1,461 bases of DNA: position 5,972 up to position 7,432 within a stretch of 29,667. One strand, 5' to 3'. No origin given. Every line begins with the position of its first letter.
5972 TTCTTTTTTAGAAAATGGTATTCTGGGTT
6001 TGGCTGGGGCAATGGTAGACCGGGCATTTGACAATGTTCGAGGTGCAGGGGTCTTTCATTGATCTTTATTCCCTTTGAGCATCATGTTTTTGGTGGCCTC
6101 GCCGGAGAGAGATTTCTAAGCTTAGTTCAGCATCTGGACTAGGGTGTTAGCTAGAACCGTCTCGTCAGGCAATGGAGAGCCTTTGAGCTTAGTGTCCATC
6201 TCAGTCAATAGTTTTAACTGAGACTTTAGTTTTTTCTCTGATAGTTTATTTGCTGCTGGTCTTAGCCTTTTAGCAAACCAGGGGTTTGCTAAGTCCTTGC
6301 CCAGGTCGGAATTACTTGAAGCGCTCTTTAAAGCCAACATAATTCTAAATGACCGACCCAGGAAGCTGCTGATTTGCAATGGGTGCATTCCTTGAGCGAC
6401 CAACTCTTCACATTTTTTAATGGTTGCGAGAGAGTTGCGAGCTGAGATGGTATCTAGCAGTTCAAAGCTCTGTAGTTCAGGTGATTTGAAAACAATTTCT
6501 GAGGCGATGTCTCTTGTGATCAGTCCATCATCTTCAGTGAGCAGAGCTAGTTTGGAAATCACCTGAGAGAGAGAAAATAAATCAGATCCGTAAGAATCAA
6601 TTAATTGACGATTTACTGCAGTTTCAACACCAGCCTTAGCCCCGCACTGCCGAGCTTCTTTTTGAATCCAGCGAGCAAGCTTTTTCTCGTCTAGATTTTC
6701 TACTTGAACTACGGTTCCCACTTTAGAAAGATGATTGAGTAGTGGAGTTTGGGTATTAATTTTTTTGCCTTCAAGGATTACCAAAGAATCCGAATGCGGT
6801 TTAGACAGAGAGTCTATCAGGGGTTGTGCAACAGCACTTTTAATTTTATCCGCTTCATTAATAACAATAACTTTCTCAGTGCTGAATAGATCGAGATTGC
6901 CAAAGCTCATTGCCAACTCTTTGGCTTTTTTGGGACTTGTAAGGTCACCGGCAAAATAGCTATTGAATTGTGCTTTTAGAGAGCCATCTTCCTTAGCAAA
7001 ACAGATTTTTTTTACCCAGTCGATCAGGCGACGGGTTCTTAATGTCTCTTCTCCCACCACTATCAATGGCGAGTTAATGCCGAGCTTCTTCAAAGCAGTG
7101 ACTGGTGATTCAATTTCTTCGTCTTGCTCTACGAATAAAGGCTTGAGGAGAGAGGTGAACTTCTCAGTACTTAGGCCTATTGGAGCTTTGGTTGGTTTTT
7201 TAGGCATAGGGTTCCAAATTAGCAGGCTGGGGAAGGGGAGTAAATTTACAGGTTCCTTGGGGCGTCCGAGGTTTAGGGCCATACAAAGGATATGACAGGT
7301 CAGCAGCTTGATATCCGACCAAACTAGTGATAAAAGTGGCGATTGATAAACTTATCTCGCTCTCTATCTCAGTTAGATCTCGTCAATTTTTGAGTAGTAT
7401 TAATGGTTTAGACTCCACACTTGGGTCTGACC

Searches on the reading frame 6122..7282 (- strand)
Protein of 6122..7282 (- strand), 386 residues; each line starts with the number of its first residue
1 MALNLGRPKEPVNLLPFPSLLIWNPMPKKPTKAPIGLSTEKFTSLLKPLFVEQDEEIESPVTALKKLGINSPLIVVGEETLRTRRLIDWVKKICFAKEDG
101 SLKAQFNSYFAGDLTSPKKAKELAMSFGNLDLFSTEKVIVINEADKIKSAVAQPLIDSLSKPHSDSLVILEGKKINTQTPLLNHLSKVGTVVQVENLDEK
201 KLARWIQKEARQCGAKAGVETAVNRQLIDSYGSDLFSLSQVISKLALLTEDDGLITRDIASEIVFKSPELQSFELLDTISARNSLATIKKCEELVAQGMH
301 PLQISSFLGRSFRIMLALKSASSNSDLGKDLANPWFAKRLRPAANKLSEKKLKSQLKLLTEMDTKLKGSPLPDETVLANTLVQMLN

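Call 8: search_protein_families(library=pfam, proteins=[window:6122-7282:-], max_evalue=0.01)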
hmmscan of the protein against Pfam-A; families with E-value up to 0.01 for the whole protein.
window:6122-7282:- (386 aa): 2 families
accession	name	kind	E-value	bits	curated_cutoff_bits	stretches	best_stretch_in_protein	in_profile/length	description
PF21694.2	DNA_pol3_delta_C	-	7.5e-12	45.7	27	1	271-383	3-120/121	DNA polymerase III delta subunit, C-terminal domain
PF06144.19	DNA_pol3_delta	-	0.00084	19.8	21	1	123-194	45-123/124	DNA polymerase III, delta subunit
